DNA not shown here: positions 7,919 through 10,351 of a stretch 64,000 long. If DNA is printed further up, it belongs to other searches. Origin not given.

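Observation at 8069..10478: A Cys-rich secreted mini-protein is co-operonic with a giant multi-CarboxypepD_reg protein and a PDZ protein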

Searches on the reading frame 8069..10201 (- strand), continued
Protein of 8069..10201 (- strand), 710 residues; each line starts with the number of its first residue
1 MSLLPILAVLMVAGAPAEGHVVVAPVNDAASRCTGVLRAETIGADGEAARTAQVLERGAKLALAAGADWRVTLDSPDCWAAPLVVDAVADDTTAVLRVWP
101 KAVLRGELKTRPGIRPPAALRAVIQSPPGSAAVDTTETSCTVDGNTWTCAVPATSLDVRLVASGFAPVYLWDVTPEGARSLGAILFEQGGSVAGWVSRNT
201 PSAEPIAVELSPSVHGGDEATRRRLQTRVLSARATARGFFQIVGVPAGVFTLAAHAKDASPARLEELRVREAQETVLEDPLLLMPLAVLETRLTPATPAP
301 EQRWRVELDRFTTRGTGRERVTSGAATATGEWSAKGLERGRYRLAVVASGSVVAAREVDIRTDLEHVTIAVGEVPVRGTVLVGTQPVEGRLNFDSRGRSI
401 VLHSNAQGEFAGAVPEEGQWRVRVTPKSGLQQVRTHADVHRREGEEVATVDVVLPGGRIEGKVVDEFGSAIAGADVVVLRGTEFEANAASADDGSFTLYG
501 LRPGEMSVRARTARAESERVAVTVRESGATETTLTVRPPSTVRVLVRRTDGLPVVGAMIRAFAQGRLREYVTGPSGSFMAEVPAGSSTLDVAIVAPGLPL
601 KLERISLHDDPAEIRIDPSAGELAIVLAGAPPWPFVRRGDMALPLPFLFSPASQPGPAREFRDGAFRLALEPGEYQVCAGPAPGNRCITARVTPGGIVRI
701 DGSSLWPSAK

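Call 86: find_encoding_contigs(protein=P0011, flank=3000, max_places=1)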
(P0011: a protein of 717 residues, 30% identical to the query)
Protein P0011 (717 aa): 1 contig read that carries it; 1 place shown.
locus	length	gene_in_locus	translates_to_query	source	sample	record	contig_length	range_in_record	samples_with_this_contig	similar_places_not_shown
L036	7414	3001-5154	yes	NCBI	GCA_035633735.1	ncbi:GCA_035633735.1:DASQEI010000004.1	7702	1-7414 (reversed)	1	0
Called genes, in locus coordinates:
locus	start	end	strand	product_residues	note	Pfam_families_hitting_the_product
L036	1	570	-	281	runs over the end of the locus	PF00561:Abhydrolase_1, PF12146:Hydrolase_4, PF12697:Abhydrolase_6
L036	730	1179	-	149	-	PF07681:DoxX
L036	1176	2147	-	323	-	PF10604:Polyketide_cyc2 (weak), PF08327:AHSA1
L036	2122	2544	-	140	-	PF12840:HTH_20, PF01022:HTH_5, PF01047:MarR (weak), PF12802:MarR_2 (weak), PF13412:HTH_24 (weak)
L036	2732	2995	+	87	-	-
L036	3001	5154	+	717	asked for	PF13620:CarboxypepD_reg, PF10670:DUF4198 (faint), PF17210:SdrD_B (faint), PF17802:SpaA (faint), PF22904:NOMO1-like_2nd (faint), PF13715:CarbopepD_reg_2 (faint), PF13620:CarboxypepD_reg (weak)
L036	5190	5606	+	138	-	PF00595:PDZ, PF13180:PDZ_2, PF17820:PDZ_6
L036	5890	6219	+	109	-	-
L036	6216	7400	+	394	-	PF02515:CoA_transf_3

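Call 87: find_encoding_contigs(protein=P0012, flank=3000, max_places=1)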
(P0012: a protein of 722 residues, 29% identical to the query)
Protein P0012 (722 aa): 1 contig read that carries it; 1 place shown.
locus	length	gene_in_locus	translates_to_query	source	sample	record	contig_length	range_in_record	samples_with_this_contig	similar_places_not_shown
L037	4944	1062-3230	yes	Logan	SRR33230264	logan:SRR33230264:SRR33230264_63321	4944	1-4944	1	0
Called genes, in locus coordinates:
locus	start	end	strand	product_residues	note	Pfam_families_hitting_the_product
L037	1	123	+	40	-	?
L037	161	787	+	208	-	PF00308:Bac_DnaA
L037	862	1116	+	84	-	-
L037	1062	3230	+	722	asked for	PF13620:CarboxypepD_reg, PF13715:CarbopepD_reg_2 (faint), PF17210:SdrD_B (faint), PF13620:CarboxypepD_reg (weak)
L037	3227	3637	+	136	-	PF00595:PDZ (weak), PF13180:PDZ_2, PF17820:PDZ_6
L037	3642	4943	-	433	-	?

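Call 88: find_encoding_contigs(protein=P0016, flank=3000, max_places=1)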
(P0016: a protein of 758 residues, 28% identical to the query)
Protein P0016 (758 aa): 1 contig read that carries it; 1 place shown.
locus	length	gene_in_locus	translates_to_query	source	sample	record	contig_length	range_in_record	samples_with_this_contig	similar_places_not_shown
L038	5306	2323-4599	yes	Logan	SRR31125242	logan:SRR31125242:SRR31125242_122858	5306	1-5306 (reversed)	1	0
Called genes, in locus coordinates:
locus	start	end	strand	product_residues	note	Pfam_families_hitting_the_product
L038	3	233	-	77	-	?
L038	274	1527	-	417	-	PF25919:BSH_CusB (weak)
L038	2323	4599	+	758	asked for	PF13620:CarboxypepD_reg, PF13715:CarbopepD_reg_2 (weak)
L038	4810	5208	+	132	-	-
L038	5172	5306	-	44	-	?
